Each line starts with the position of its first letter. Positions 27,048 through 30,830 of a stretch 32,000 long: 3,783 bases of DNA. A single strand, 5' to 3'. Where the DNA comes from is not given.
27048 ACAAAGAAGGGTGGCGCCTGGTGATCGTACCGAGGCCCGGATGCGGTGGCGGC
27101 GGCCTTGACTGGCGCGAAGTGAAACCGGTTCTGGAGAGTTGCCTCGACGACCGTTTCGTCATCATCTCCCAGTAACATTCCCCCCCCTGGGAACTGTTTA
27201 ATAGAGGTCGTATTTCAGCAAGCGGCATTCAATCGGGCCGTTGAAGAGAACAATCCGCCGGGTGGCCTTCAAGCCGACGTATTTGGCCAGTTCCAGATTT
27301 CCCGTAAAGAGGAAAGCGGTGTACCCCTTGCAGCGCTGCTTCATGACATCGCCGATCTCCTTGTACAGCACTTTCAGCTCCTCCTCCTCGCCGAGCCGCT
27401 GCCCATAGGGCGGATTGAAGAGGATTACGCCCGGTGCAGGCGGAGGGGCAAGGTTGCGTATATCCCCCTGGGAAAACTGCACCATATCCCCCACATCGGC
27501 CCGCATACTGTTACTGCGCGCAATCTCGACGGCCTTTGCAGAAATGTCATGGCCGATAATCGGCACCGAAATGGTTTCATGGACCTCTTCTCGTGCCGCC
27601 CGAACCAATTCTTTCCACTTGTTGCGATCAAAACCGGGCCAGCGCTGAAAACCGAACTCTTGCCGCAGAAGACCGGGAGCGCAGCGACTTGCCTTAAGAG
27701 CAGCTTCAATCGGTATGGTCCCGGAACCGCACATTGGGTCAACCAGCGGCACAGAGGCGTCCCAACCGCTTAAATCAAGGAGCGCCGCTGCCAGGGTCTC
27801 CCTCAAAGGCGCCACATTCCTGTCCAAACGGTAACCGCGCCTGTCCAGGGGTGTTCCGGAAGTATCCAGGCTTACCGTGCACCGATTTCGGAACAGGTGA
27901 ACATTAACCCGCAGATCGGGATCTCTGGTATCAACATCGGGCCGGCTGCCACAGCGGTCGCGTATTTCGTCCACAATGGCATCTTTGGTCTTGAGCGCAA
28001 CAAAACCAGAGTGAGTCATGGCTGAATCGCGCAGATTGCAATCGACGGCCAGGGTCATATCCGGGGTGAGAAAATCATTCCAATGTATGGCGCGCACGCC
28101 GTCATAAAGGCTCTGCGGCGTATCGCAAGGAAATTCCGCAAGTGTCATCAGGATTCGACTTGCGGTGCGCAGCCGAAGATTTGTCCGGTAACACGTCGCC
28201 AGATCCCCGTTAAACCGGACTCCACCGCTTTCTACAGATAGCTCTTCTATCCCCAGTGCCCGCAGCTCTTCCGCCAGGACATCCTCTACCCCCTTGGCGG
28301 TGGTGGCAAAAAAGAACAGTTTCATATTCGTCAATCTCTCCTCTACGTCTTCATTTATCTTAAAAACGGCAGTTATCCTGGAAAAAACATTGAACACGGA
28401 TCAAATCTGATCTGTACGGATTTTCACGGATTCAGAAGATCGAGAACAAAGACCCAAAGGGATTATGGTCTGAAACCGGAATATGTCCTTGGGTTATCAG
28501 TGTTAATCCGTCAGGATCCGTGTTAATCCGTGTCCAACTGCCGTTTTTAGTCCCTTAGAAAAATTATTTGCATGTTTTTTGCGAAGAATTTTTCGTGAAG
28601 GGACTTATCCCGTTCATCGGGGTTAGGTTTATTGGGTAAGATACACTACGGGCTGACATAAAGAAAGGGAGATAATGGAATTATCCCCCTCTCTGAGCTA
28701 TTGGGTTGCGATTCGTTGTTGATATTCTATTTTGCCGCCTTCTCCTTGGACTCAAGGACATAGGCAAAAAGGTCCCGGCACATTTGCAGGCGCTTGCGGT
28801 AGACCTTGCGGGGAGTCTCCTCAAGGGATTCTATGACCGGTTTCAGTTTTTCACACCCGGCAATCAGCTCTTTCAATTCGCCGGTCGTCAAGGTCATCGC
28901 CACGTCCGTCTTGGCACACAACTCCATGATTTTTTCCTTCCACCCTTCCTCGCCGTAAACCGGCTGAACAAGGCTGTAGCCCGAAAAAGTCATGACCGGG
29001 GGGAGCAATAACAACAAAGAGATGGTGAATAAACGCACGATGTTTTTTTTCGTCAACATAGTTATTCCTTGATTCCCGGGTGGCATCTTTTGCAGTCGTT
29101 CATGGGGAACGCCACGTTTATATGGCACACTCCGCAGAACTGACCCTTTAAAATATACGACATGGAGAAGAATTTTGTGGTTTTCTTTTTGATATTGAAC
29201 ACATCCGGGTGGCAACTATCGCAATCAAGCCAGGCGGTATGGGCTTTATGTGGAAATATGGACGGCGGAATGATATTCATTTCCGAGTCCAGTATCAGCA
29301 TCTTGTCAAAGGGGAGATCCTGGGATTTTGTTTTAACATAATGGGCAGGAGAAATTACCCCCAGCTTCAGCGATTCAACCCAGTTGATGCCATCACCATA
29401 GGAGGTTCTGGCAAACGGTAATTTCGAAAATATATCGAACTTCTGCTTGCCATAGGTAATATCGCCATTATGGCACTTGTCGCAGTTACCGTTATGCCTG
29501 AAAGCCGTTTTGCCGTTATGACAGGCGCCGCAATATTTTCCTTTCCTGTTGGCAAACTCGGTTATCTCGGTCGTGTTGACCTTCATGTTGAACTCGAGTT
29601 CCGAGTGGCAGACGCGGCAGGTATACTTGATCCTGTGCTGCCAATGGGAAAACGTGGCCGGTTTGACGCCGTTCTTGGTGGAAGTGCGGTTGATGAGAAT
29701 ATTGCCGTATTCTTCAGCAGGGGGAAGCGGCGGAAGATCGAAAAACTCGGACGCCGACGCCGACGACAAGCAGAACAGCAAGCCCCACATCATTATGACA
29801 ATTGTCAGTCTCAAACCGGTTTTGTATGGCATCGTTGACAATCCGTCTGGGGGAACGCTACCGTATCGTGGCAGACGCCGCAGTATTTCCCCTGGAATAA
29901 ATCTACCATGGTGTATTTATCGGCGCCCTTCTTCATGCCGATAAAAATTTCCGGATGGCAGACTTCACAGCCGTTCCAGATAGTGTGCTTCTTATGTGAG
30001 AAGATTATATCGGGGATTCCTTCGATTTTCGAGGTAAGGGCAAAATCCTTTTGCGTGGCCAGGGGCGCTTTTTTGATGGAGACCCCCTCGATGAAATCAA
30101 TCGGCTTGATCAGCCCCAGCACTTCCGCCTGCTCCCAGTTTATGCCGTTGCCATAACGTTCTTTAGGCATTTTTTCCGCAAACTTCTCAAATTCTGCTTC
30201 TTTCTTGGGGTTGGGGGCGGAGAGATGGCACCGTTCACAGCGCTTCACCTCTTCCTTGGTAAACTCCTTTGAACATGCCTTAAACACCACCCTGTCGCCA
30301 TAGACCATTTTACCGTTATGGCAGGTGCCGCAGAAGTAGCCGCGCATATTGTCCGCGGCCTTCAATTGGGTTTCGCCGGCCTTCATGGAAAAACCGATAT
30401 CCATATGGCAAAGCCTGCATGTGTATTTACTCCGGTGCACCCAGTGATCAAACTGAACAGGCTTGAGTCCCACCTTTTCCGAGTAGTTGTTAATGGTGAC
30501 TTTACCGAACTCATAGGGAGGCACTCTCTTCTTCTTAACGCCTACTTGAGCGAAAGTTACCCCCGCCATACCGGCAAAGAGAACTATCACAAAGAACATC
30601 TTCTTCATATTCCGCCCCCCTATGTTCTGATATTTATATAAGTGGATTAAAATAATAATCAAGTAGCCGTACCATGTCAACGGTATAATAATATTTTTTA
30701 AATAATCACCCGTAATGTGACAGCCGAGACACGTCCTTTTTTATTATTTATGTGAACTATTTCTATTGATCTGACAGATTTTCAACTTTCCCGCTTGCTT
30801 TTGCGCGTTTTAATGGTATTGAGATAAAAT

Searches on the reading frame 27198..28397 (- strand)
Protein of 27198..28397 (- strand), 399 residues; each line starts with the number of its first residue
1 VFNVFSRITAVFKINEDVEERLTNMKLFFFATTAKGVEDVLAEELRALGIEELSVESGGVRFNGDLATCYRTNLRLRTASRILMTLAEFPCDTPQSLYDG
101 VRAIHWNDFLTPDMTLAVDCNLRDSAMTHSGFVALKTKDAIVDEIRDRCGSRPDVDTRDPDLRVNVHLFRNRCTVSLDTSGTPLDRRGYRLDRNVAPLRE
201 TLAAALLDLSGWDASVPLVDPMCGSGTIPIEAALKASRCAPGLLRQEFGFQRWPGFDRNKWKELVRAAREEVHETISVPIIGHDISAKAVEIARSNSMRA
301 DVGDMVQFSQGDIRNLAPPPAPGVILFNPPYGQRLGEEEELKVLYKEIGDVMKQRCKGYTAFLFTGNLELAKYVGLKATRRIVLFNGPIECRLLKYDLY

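Call 43: search_protein_families(library=pfam, proteins=[window:27198-28397:-], max_evalue=0.01)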
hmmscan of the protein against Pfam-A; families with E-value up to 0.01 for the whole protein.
window:27198-28397:- (399 aa): 6 families
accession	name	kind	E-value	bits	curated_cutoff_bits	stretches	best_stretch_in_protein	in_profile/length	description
PF01170.24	UPF0020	-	2.1e-53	181.4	22.3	1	187-393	1-195/197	RMKL-like, methyltransferase domain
PF22020.1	RlmL_1st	-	6.9e-23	80.8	27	1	29-83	2-55/55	RlmL ferredoxin-like domain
PF02926.22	THUMP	-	2.9e-22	79.3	20.6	1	95-178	5-84/84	THUMP domain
PF13847.12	Methyltransf_31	-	0.00036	20.7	27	1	271-316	24-66/145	Methyltransferase domain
PF13649.12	Methyltransf_25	-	0.0048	18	27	0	278-320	22-62/97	Methyltransferase domain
PF05175.20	MTS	-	0.0065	16.6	23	0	281-336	59-113/170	Methyltransferase small domain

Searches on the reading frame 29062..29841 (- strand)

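Call 43: search_protein_families(library=pfam, proteins=[window:29062-29841:-], max_evalue=0.01)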
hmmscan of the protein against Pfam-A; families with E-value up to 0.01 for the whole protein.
window:29062-29841:- (259 aa): 3 families
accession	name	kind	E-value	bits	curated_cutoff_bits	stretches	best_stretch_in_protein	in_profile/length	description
PF14522.11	Cytochrome_C7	-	5.6e-25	87.4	24.8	2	63-125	2-67/67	Cytochrome c7 and related cytochrome c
PF02085.21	Cytochrom_CIII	-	4.3e-06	27.4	22.9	0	57-127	16-85/101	Class III cytochrome C family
PF14537.11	Cytochrom_c3_2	-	0.0019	19.1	25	0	205-254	27-78/79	Cytochrome c3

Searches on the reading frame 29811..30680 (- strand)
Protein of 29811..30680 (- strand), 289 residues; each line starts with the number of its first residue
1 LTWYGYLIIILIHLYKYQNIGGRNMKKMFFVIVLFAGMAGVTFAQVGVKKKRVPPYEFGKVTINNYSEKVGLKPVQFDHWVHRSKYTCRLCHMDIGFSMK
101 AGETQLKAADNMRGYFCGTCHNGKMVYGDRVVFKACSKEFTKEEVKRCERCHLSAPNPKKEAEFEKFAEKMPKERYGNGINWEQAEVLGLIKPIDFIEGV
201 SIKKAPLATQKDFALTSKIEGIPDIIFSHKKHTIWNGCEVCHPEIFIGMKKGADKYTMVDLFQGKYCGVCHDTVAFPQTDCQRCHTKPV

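Call 43: search_protein_families(library=pfam, proteins=[window:29811-30680:-], max_evalue=0.01)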
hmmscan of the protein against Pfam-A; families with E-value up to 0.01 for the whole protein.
window:29811-30680:- (289 aa): 2 families
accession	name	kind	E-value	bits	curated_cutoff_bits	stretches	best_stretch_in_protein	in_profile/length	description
PF14522.11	Cytochrome_C7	-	1.5e-24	86.1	24.8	2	226-286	2-67/67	Cytochrome c7 and related cytochrome c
PF02085.21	Cytochrom_CIII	-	4.8e-09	36.9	22.9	1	70-161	16-91/101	Class III cytochrome C family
